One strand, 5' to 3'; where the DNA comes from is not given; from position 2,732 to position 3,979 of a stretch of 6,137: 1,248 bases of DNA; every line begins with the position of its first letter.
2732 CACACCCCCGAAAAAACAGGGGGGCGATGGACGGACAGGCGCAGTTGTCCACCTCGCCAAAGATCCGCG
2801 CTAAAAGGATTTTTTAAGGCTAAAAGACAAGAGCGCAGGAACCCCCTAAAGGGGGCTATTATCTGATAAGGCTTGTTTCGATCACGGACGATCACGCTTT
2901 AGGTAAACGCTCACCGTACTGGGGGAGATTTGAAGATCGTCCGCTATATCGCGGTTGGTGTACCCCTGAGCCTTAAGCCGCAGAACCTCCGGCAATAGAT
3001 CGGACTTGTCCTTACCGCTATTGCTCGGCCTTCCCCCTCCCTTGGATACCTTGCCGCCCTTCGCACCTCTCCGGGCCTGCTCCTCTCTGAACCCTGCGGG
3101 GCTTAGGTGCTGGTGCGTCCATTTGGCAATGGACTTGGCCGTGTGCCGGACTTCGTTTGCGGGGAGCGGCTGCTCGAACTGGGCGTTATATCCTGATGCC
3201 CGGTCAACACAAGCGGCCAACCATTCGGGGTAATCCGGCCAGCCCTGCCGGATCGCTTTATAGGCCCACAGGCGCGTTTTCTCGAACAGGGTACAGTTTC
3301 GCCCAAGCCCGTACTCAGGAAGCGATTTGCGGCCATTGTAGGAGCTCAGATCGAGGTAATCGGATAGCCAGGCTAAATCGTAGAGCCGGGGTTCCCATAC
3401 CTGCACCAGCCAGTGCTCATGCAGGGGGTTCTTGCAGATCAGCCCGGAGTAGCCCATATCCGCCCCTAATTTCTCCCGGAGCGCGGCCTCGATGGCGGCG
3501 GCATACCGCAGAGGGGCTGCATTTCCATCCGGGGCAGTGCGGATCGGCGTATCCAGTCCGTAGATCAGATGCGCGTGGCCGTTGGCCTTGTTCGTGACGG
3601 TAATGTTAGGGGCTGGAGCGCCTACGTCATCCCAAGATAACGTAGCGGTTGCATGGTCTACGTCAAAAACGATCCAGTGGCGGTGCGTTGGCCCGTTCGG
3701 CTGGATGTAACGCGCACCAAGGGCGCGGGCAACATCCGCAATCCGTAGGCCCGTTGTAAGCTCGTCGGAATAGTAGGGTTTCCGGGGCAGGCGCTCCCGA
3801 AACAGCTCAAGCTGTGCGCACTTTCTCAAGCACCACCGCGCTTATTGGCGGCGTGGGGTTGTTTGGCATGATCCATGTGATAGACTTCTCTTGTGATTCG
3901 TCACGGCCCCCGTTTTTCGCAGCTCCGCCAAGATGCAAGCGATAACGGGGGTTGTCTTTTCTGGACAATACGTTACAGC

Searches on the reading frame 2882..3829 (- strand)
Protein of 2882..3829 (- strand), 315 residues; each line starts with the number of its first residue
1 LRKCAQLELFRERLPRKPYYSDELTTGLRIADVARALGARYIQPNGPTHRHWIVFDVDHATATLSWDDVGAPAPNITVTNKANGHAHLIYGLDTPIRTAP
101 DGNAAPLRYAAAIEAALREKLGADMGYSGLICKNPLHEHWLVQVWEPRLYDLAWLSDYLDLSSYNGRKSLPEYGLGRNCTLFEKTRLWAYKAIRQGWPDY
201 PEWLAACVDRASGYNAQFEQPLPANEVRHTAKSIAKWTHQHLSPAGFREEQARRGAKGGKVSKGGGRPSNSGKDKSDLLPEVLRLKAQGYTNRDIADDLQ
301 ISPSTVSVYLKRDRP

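Call 4: search_protein_families(library=pfam, proteins=[window:2882-3829:-])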
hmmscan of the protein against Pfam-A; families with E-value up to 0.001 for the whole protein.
window:2882-3829:- (315 aa): 8 families
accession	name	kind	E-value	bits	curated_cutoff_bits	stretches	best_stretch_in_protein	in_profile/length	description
PF03090.23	Replicase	-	5.9e-51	172.4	26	1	31-158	4-130/130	Replicase family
PF00196.25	GerE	-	1.2e-08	34.8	23.5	1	281-312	9-40/57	Bacterial regulatory proteins, luxR family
PF08708.16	PriCT_1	-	3.6e-08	33.3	21.1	1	175-238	11-65/67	Primase C terminal 1 (PriCT-1)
PF13384.12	HTH_23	-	2.5e-07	30.7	24.6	1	282-312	10-40/50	Homeodomain-like domain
PF08281.18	Sigma70_r4_2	-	0.00011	22.2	25.7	1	282-312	18-49/54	Sigma-70, region 4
PF02796.21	HTH_7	-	0.00018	22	23.8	1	266-306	1-38/45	Helix-turn-helix domain of resolvase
PF13936.12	HTH_38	-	0.00037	20.6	27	1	283-312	14-43/44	Helix-turn-helix domain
PF13412.12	HTH_24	-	0.00081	19.4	21.9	0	289-312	17-40/48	Winged helix-turn-helix DNA-binding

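Call 14: search_dna_similar(query=window:2882-3829:-, collection=plasmids, mode=protein, max_rows=60, rows=spread)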
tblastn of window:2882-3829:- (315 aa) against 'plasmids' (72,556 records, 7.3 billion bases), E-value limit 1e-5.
Records with a match: 3073; places in all: 3268; records where one place covers at least 80% of the query: 808.
Best place of each record, by identity: >=99% 268; 95-99% 14; 90-95% 4; 80-90% 17; 60-80% 258; <60% 2512.
By first word of the organism name: Escherichia 1167; Klebsiella 407; Acinetobacter 332; Pseudomonas 216; Neisseria 147; Aeromonas 124; Salmonella 93; Xanthomonas 83; Enterobacter 69; Shigella 54; and 77 more.
By predicted mobility (MOB-suite, as given by PLSDB): mobilizable 1512; conjugative 1035; non-mobilizable 526.
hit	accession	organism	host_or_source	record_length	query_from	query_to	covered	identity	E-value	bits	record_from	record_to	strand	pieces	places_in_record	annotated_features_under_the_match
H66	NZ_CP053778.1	Klebsiella pneumoniae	Homo sapiens,blood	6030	1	315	100%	99.4%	6e-167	614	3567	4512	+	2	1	none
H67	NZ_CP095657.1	Klebsiella pneumoniae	Homo sapiens,Pure culture one microbial ...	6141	1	315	100%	99.4%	0e+0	610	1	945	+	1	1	replication initiation protein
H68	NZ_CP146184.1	Klebsiella pneumoniae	Homo sapiens,Microbial sequencing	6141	1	315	100%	99.4%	0e+0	610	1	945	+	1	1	replication initiation protein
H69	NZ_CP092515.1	Klebsiella quasipneumoniae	Homo sapiens,HVS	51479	1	299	95%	99.3%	0e+0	579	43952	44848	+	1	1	replication initiation protein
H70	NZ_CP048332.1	Escherichia coli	cell culture,environment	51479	1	299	95%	99.3%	0e+0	579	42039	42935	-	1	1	replication initiation protein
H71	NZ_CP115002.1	Enterobacter hormaechei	cat,pure culture,abdominal fluid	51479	1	299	95%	99.3%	0e+0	579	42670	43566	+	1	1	replication initiation protein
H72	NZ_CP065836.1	Klebsiella pneumoniae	Homo sapiens,urine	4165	7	311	97%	51.8%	2e-97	320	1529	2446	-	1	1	replication initiation protein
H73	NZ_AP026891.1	Enterobacter asburiae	Microbe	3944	5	249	78%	61.6%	2e-97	318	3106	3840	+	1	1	none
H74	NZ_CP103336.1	Escherichia coli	feces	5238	5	238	74%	63.2%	3e-94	312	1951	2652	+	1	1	replication initiation protein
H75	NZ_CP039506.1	Salmonella enterica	Homo sapiens,Stools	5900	5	247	77%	60.9%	2e-94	313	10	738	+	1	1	replication initiation protein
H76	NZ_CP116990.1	Escherichia coli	Homo sapiens,stool sample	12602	3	252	79%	59.0%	2e-76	311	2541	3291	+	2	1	none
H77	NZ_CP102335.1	Aeromonas caviae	culture,river water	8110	10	315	97%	47.5%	1e-67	236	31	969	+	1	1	replication initiation protein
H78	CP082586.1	Salmonella enterica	ground turkey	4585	5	306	96%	47.7%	4e-83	280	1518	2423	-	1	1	replication initiation protein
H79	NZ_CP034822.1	Salmonella sp. SSDFZ54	cell culture,feces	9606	5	306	96%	47.4%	3e-81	275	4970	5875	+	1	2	replication initiation protein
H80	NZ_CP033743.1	Citrobacter freundii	Homo sapiens,clinical isolate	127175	5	249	78%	56.3%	8e-85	285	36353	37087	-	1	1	none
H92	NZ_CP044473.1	Acinetobacter schindleri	goose,stool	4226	10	311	96%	38.1%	5e-51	187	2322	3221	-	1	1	replication initiation protein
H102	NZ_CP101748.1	Comamonas sp. C11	mixed culture,wastewater treatment plant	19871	7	315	98%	34.8%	3e-40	156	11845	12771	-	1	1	replication initiation protein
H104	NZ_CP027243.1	Acinetobacter baumannii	Homo sapiens,Pure Culture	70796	12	306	94%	33.1%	3e-31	130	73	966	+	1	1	replication initiation protein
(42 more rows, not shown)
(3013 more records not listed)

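Call 16: get_annotated_region(hit=H72, flank=1500)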
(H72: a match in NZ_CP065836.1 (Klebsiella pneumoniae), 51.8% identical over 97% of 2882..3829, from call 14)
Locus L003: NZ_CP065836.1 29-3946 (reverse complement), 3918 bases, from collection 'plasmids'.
description: Klebsiella pneumoniae strain KpC5 plasmid p3, complete sequence
organism: Klebsiella pneumoniae (NCBI taxid 573)
taxonomy: Bacteria; Pseudomonadota; Gammaproteobacteria; Enterobacterales; Enterobacteriaceae; Klebsiella; Klebsiella pneumoniae
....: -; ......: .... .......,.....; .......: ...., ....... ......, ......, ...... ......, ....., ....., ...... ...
typing (MOB-suite, as given by PLSDB): non-mobilizable
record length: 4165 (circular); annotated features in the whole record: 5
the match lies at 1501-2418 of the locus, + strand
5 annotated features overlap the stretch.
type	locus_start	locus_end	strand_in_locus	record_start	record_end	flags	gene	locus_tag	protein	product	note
CDS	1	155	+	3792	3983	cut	-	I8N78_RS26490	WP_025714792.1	Rop family plasmid primer RNA-binding protein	-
CDS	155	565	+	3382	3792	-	-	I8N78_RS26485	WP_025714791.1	helix-turn-helix domain-containing protein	-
CDS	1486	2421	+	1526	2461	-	-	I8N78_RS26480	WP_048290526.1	replication initiation protein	-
CDS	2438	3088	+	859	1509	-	-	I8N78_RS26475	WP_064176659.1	hypothetical protein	-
CDS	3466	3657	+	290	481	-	-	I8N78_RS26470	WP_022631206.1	Rop family plasmid primer RNA-binding protein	-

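Call 17: get_annotated_region(hit=H77, flank=1500)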
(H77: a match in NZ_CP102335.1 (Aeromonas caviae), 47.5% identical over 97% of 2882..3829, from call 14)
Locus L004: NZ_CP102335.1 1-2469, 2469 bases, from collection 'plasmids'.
description: Aeromonas caviae strain BC11 plasmid p1, complete sequence
organism: Aeromonas caviae (NCBI taxid 648)
taxonomy: Bacteria; Pseudomonadota; Gammaproteobacteria; Aeromonadales; Aeromonadaceae; Aeromonas; Aeromonas caviae
host: -; source: culture,river water; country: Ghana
typing (MOB-suite, as given by PLSDB): non-mobilizable; replicon rep_cluster_1068
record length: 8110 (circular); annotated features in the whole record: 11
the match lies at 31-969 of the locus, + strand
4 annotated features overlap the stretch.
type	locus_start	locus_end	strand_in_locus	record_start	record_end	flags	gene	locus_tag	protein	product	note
CDS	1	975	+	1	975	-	-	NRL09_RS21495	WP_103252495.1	replication initiation protein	-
CDS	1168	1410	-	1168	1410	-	-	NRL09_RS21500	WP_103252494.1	plasmid replication protein RepB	-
CDS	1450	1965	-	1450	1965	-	-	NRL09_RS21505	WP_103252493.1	hypothetical protein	-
CDS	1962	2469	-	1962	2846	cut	-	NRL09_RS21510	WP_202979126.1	tyrosine-type recombinase/integrase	-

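Call 18: get_annotated_region(hit=H78, flank=1500)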
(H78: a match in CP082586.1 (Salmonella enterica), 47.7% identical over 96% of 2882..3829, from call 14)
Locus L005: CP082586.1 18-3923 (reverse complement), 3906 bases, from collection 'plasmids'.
description: Salmonella enterica subsp. enterica serovar Kiambu strain CVM N18S0824 plasmid pN18S0824-2, complete sequence
organism: Salmonella enterica (NCBI taxid 682797)
taxonomy: Bacteria; Pseudomonadota; Gammaproteobacteria; Enterobacterales; Enterobacteriaceae; Salmonella; Salmonella enterica
host: -; source: ground turkey; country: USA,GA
typing (MOB-suite, as given by PLSDB): mobilizable; replicon Col156; relaxase MOBQ
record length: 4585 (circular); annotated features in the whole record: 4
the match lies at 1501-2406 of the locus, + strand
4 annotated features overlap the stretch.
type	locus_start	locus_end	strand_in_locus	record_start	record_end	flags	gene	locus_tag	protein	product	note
CDS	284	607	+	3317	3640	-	-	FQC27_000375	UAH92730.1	hypothetical protein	-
CDS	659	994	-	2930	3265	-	-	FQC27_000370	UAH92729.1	hypothetical protein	-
CDS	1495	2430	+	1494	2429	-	-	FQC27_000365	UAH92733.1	replication initiation protein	-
CDS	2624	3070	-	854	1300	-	-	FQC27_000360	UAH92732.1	conjugal transfer protein TraD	-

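Call 20: search_solved_structures(query=window:2882-3829:-, max_evalue=0.01, show_alignments=2)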
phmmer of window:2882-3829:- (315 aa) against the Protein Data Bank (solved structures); distinct sequences matched with E-value up to 0.01: 1.
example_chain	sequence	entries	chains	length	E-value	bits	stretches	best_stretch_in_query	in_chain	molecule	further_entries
3vw4_A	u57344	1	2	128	3.6e-25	92.3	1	177-271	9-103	Rep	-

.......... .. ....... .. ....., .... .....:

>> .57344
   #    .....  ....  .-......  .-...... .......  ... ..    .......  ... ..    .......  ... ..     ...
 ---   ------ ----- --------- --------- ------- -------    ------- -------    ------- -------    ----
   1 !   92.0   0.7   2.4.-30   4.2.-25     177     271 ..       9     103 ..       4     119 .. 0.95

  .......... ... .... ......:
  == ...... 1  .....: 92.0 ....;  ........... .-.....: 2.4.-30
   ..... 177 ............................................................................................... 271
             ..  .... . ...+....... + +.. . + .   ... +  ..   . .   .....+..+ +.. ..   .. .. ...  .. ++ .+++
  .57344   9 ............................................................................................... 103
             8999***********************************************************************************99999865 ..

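Call 25: get_annotated_region(hit=H73, flank=700)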
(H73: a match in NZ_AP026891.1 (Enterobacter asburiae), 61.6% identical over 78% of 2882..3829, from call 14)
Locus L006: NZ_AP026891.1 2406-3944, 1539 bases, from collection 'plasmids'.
description: Enterobacter asburiae strain KAM576 plasmid pKAM576_5, complete sequence
organism: Enterobacter asburiae (NCBI taxid 61645)
taxonomy: Bacteria; Pseudomonadota; Gammaproteobacteria; Enterobacterales; Enterobacteriaceae; Enterobacter; Enterobacter asburiae
host: -; source: Microbe; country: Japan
typing (MOB-suite, as given by PLSDB): mobilizable; replicon Col(Ye4449); relaxase MOBP
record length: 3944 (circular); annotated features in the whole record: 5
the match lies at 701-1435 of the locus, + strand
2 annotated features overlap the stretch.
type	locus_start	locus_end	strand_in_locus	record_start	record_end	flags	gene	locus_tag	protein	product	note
CDS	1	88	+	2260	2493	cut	-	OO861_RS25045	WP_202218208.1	MbeD family mobilization/exclusion protein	-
CDS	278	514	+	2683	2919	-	-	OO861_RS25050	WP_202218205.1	hypothetical protein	-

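Call 26: get_annotated_region(hit=H74, flank=700)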
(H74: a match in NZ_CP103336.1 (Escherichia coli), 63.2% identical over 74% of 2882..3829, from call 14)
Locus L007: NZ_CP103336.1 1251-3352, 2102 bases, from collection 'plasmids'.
description: Escherichia coli strain ZY22049 plasmid p7, complete sequence
organism: Escherichia coli (NCBI taxid 562)
taxonomy: Bacteria; Pseudomonadota; Gammaproteobacteria; Enterobacterales; Enterobacteriaceae; Escherichia; Escherichia coli
host: -; source: feces; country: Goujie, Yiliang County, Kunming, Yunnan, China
typing (MOB-suite, as given by PLSDB): mobilizable; replicon Col(Ye4449); relaxase MOBP
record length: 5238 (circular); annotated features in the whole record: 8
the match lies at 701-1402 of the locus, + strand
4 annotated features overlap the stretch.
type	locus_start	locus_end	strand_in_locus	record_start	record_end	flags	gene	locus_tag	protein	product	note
CDS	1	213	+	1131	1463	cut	-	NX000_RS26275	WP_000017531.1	type II toxin-antitoxin system RelE/ParE family toxin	-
CDS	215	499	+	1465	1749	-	nadS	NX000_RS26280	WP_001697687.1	NadS family protein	-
CDS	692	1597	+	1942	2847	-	-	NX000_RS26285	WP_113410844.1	replication initiation protein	-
CDS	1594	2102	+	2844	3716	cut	-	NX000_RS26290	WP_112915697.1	DUF4231 domain-containing protein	-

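Call 27: get_annotated_region(hit=H75, flank=700)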
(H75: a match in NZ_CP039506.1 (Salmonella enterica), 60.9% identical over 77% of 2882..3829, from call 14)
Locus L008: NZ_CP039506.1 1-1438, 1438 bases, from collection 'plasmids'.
description: Salmonella enterica subsp. enterica serovar Worthington strain 7101.67 plasmid p7101_67-3, complete sequence
organism: Salmonella enterica (NCBI taxid 1160769)
taxonomy: Bacteria; Pseudomonadota; Gammaproteobacteria; Enterobacterales; Enterobacteriaceae; Salmonella; Salmonella enterica
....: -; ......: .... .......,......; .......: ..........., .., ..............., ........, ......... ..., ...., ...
typing (MOB-suite, as given by PLSDB): mobilizable; relaxase MOBP
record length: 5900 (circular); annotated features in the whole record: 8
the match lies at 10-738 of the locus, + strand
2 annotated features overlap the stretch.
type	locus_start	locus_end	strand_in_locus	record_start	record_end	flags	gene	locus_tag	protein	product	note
CDS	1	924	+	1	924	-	-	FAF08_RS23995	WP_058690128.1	replication initiation protein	-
CDS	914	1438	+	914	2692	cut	-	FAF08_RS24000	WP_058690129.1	DEAD/DEAH box helicase family protein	-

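Call 28: get_annotated_region(hit=H92, flank=700)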
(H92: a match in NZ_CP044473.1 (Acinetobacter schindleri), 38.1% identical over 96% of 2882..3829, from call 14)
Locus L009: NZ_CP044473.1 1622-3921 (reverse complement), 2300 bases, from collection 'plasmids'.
description: Acinetobacter schindleri strain HZE23-1 plasmid pHZE23-1-10, complete sequence
organism: Acinetobacter schindleri (NCBI taxid 108981)
taxonomy: Bacteria; Pseudomonadota; Gammaproteobacteria; Moraxellales; Moraxellaceae; Acinetobacter; Acinetobacter schindleri
host: -; source: goose,stool; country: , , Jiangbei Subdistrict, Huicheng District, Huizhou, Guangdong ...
typing (MOB-suite, as given by PLSDB): non-mobilizable
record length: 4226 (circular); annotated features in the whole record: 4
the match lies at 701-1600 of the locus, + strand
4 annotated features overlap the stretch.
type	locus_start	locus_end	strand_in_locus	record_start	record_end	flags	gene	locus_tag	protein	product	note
CDS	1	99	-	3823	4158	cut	-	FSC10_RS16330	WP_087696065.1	hypothetical protein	-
CDS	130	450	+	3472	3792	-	-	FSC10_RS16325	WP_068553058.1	hypothetical protein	-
CDS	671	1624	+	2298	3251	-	-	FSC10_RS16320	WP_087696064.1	replication initiation protein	-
CDS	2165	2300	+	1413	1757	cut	mobC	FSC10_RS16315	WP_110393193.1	plasmid mobilization relaxosome protein MobC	-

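Call 29: get_annotated_region(hit=H102, flank=700)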
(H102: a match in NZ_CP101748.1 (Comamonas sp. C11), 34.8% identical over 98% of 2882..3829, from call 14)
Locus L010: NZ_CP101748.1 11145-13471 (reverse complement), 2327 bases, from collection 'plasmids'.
description: Comamonas sp. C11 plasmid unnamed5, complete sequence
organism: Comamonas sp. C11 (NCBI taxid 2966554)
taxonomy: Bacteria; Pseudomonadota; Betaproteobacteria; Burkholderiales; Comamonadaceae; Comamonas; Comamonas sp. C11
host: -; source: mixed culture,wastewater treatment plant; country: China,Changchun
typing (MOB-suite, as given by PLSDB): mobilizable; replicon rep_cluster_1156; relaxase MOBQ
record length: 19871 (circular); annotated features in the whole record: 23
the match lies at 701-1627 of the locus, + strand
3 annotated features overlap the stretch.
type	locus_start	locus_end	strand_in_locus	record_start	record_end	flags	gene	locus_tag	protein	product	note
CDS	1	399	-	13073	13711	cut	parA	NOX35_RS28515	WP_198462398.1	ParA family partition ATPase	-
CDS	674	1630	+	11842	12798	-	-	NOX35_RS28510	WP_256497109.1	replication initiation protein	-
CDS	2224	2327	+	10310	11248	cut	-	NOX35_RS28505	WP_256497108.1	DNA-binding protein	-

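Call 30: get_annotated_region(hit=H104, flank=700)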
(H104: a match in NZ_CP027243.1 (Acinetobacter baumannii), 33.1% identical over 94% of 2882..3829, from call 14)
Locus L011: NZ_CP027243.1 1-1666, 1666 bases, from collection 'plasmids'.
description: Acinetobacter baumannii strain WCHAB005078 plasmid p1_005078, complete sequence
organism: Acinetobacter baumannii (NCBI taxid 470)
taxonomy: Bacteria; Pseudomonadota; Gammaproteobacteria; Moraxellales; Moraxellaceae; Acinetobacter; Acinetobacter baumannii
host: -; source: Homo sapiens,Pure Culture; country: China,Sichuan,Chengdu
typing (MOB-suite, as given by PLSDB): conjugative; replicon rep_cluster_734; relaxase MOBF; mating-pair formation MPF_F
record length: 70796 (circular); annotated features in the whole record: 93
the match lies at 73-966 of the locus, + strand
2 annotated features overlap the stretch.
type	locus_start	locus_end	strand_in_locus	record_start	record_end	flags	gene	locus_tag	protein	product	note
CDS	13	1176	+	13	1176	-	-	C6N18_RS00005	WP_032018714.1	replication initiation protein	-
CDS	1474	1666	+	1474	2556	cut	-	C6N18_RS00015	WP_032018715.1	zeta toxin family protein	-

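Call 84: search_protein_families(library=pfam, proteins=[L005:1495-2427:+], max_evalue=0.01)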
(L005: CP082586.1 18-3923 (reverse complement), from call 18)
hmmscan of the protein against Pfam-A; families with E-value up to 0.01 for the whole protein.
L005:1495-2427:+ (311 aa): 13 families
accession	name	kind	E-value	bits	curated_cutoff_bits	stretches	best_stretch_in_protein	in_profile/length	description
PF03090.23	Replicase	-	5.6e-44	149.8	26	1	28-156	3-130/130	Replicase family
PF13384.12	HTH_23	-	1.6e-06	28.2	24.6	1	275-308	5-38/50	Homeodomain-like domain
PF08708.16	PriCT_1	-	3.5e-05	23.7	21.1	1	174-236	12-65/67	Primase C terminal 1 (PriCT-1)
PF01381.28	HTH_3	-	3.9e-05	24.1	23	1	283-311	5-33/55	Helix-turn-helix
PF00196.25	GerE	-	6.9e-05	22.8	23.5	1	281-309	11-39/57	Bacterial regulatory proteins, luxR family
PF04545.22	Sigma70_r4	-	0.00013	21.8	24.1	0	285-306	18-39/50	Sigma-70, region 4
PF13518.12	HTH_28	-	0.00045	20.7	25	1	276-309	2-34/52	Helix-turn-helix domain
PF06056.18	Terminase_5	-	0.00048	20.4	20.3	1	286-309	12-35/58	Putative ATPase subunit of terminase (gpP-like)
PF08279.18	HTH_11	-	0.001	19.4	25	0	288-306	16-34/55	HTH domain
PF08281.18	Sigma70_r4_2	-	0.001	19.1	25.7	0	286-307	25-46/54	Sigma-70, region 4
PF12728.13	HTH_17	-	0.0012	19.5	27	0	290-307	4-21/51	Helix-turn-helix domain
PF13936.12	HTH_38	-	0.0022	18.1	27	0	283-305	16-38/44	Helix-turn-helix domain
PF13551.12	HTH_29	-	0.0056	17.2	28.1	0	278-308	2-33/64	Winged helix-turn helix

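Call 85: search_protein_families(library=ncbifam, proteins=[window:2885-3829:-], max_evalue=0.001)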
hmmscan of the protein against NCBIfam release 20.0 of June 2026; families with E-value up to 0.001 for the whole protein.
window:2885-3829:- (315 aa): 1 family
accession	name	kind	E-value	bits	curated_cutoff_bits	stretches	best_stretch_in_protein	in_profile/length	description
NF002620.0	PRK02277.1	subfamily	0.00076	19.2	115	1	274-312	3-41/201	orotate phosphoribosyltransferase-like protein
